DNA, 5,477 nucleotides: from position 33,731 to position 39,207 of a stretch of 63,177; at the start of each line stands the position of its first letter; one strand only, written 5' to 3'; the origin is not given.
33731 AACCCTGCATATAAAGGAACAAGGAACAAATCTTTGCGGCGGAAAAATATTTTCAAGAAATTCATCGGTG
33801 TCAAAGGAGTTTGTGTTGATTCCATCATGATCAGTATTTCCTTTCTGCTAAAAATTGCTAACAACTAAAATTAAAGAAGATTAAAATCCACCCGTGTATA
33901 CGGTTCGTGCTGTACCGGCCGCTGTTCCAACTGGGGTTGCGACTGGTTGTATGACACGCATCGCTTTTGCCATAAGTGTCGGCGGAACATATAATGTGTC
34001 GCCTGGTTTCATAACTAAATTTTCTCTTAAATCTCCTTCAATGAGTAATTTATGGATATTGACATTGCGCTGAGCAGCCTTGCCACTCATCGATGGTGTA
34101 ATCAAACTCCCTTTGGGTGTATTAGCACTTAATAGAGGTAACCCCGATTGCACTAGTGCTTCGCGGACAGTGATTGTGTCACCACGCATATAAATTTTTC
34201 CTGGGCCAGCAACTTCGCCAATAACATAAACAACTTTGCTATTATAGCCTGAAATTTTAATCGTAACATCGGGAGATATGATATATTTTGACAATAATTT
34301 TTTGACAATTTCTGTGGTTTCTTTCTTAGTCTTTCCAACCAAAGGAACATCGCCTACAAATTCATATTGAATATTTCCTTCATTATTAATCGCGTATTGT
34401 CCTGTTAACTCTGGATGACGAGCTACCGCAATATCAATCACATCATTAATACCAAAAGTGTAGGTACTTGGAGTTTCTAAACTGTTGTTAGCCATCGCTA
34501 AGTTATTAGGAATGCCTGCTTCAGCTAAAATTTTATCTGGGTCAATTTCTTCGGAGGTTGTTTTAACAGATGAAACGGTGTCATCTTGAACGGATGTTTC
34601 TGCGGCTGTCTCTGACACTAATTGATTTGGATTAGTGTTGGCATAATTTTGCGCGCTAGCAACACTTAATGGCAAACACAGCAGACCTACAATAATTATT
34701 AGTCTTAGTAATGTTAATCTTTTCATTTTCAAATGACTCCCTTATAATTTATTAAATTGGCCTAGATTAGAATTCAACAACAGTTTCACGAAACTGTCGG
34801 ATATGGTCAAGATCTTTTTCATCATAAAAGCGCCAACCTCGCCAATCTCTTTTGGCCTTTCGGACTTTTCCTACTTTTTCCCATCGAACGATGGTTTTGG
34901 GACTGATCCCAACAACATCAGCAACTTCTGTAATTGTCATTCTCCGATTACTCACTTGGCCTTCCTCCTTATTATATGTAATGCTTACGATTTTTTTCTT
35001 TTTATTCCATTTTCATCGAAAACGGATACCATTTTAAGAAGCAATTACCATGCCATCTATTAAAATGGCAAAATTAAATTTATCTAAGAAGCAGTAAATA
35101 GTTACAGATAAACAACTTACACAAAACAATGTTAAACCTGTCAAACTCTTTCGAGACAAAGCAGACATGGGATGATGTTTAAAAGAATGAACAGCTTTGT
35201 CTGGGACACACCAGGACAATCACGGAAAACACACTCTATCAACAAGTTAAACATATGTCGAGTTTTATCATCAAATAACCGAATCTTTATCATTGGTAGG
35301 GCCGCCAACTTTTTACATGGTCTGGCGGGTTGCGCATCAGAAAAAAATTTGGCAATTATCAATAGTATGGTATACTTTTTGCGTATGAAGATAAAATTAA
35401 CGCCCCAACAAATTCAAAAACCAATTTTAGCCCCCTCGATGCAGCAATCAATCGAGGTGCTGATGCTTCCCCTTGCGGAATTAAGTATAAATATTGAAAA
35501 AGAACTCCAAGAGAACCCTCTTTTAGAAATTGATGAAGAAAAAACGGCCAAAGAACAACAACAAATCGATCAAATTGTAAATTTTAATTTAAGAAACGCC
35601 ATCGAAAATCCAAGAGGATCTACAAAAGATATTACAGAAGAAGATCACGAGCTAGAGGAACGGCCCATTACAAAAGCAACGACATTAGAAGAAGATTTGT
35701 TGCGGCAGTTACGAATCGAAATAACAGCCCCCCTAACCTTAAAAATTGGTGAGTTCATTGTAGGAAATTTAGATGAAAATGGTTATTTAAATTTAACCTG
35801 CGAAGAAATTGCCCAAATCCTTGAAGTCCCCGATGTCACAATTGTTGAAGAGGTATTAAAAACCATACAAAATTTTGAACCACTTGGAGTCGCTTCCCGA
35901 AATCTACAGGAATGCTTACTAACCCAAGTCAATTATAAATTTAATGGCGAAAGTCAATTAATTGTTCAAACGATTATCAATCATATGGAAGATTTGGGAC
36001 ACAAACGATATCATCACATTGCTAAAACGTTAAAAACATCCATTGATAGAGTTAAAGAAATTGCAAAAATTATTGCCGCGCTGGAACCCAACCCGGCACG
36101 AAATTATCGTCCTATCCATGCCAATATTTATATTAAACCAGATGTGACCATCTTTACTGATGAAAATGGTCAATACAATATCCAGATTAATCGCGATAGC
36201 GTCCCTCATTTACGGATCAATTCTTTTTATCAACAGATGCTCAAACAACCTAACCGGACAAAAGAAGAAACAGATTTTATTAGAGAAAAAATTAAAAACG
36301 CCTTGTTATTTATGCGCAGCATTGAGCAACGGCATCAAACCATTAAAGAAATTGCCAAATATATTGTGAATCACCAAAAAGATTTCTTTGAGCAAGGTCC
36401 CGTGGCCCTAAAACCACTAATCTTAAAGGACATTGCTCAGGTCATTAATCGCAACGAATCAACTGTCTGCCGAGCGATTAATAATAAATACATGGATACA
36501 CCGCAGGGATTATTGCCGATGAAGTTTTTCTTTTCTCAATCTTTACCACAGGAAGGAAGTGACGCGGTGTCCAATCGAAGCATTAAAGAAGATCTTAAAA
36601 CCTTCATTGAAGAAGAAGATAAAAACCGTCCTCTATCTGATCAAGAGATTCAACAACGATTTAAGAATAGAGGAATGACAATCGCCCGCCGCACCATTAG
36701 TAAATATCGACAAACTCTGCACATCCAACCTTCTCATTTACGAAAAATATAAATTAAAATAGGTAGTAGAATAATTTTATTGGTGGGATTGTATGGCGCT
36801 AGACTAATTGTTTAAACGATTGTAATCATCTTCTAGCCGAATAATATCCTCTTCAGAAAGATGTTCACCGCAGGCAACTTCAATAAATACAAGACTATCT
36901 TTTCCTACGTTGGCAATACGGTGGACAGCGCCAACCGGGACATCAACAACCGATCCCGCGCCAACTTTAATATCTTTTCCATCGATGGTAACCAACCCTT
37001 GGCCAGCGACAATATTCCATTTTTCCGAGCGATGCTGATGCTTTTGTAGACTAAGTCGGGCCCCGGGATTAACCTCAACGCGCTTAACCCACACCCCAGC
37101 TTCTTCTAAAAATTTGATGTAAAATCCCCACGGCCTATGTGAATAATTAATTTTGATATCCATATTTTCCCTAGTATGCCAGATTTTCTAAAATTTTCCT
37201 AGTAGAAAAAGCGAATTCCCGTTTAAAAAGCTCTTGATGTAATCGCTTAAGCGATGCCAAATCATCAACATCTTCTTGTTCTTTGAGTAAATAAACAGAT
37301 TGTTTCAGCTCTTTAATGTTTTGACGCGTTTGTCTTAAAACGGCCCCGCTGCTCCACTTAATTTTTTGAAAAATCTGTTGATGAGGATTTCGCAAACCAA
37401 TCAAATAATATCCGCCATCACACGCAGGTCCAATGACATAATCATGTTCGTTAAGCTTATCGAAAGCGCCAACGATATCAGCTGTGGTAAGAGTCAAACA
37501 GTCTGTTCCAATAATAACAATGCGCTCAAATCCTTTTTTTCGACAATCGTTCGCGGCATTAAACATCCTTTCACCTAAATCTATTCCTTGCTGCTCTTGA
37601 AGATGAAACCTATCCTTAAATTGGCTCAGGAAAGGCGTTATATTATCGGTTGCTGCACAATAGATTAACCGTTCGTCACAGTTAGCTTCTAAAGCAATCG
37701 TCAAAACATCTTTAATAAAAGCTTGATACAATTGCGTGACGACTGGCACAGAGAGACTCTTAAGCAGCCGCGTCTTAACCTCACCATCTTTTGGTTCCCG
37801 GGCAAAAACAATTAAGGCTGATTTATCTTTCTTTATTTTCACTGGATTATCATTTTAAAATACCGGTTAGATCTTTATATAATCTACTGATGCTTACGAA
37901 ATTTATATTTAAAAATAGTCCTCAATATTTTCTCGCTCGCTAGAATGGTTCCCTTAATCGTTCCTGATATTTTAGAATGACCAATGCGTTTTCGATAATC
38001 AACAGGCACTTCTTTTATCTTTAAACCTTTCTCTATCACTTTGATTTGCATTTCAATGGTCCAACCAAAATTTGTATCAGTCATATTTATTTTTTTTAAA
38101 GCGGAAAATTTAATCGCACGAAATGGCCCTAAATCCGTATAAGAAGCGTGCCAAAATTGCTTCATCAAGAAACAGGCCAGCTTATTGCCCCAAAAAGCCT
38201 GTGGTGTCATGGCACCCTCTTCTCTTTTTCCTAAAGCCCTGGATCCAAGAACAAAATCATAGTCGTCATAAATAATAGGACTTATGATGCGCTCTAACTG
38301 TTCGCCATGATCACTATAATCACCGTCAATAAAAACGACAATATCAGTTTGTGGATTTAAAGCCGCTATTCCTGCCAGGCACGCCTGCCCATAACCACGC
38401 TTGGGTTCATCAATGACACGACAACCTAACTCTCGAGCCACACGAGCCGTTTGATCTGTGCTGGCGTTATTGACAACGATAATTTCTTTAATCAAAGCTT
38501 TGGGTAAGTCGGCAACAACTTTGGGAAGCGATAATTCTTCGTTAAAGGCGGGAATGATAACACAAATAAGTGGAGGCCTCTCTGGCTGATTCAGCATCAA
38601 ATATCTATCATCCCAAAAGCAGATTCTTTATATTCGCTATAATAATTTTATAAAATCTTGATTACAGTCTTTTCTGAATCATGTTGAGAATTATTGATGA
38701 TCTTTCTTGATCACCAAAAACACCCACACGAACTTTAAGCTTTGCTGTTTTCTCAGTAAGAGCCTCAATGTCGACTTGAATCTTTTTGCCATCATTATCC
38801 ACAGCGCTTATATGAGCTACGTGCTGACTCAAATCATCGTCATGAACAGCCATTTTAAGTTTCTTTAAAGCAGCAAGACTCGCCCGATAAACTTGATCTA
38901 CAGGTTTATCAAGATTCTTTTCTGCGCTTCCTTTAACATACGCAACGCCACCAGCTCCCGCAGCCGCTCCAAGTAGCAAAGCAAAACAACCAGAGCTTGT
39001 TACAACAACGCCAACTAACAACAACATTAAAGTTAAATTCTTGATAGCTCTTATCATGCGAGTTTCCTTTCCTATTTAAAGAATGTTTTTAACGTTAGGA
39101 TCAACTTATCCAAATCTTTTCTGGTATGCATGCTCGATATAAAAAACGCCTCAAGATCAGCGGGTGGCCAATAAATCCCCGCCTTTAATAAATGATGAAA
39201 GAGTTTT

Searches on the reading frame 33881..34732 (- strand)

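Call 47: search_protein_families(library=pfam, proteins=[window:33881-34732:-], max_evalue=0.0001)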
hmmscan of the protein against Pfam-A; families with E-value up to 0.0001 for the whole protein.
window:33881-34732:- (283 aa): 2 families
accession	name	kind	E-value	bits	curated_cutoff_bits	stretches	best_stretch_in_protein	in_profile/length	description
PF02563.21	Poly_export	-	4e-18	65.8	28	1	87-160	3-76/77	Polysaccharide biosynthesis/export protein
PF22461.2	SLBB_2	-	1.5e-05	25.4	27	1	166-249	1-79/79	SLBB domain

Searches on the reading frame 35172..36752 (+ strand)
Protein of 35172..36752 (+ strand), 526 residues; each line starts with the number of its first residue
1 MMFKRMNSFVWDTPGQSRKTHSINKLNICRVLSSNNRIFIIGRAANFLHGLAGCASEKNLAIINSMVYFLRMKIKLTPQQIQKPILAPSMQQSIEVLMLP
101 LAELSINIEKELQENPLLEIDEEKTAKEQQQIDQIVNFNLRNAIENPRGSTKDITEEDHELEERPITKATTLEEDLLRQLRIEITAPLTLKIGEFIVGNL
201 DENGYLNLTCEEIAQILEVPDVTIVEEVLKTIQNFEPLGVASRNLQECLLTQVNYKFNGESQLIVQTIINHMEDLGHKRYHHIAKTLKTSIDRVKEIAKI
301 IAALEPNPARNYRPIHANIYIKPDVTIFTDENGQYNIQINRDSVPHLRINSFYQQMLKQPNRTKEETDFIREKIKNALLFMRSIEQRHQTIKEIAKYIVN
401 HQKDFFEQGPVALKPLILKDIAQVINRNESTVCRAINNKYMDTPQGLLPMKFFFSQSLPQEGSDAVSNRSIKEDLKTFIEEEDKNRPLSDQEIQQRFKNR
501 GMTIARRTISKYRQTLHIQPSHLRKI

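Call 47: search_protein_families(library=pfam, proteins=[window:35172-36752:+], max_evalue=0.0001)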
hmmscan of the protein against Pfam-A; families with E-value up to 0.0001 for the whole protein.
window:35172-36752:+ (526 aa): 3 families
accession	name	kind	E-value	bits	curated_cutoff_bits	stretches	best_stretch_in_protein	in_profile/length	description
PF04552.19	Sigma54_DBD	-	3.2e-53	180.2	22.8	1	368-525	2-159/160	Sigma-54, DNA binding domain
PF04963.19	Sigma54_CBD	-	8.6e-51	172.7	22.9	1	166-353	6-185/185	Sigma-54 factor, core binding domain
PF00309.25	Sigma54_AID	-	4.5e-10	39.7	23.8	1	75-120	1-46/46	Sigma-54 factor, Activator interacting domain (AID)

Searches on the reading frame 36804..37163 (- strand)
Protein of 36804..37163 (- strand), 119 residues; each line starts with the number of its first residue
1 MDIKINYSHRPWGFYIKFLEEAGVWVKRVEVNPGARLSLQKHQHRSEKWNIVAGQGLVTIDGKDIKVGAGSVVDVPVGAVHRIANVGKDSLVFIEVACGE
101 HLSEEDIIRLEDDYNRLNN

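Call 47: search_protein_families(library=pfam, proteins=[window:36804-37163:-], max_evalue=0.0001)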
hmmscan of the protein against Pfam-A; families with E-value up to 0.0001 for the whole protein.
window:36804-37163:- (119 aa): 2 families
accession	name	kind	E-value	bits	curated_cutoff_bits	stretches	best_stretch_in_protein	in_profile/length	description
PF01050.24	MannoseP_isomer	-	5.5e-29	101.1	23.6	1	8-112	12-116/116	Mannose-6-phosphate isomerase C-terminal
PF07883.17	Cupin_2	-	9.5e-12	44.9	27.2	1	28-96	2-69/70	Cupin domain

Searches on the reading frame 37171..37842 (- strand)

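Call 47: search_protein_families(library=pfam, proteins=[window:37171-37842:-], max_evalue=0.0001)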
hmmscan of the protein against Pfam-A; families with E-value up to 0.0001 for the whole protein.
window:37171-37842:- (223 aa): 2 families
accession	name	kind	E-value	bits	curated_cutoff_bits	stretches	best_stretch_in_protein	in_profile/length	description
PF09837.15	DUF2064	-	5.6e-32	110.5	25.8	1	53-165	8-120/120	Uncharacterized protein conserved in bacteria (DUF2064)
PF01983.22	CofC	-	6.3e-06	26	22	1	21-173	12-152/217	Guanylyl transferase CofC like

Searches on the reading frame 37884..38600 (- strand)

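Call 47: search_protein_families(library=pfam, proteins=[window:37884-38600:-], max_evalue=0.0001)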
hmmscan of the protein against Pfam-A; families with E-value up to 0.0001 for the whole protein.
window:37884-38600:- (238 aa): 2 families
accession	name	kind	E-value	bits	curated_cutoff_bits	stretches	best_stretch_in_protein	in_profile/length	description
PF00535.33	Glycos_transf_2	-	4.1e-24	85.8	23.3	1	13-171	1-167/168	Glycosyl transferase family 2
PF13641.12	Glyco_tranf_2_3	-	4.7e-06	27.2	27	1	9-171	1-174/230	Glycosyltransferase like family 2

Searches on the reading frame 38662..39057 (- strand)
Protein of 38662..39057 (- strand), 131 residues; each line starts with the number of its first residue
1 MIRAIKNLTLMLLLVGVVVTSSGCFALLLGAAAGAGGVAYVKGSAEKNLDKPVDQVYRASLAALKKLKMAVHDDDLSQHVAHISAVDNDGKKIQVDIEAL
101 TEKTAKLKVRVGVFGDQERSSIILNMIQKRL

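Call 47: search_protein_families(library=pfam, proteins=[window:38662-39057:-], max_evalue=0.0001)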
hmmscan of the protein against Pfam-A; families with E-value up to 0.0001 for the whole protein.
window:38662-39057:- (131 aa): 1 family
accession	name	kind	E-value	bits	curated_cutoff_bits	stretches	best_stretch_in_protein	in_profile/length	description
PF12092.13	DUF3568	-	2.5e-31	108.8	23.2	1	8-129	2-123/124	Protein of unknown function (DUF3568)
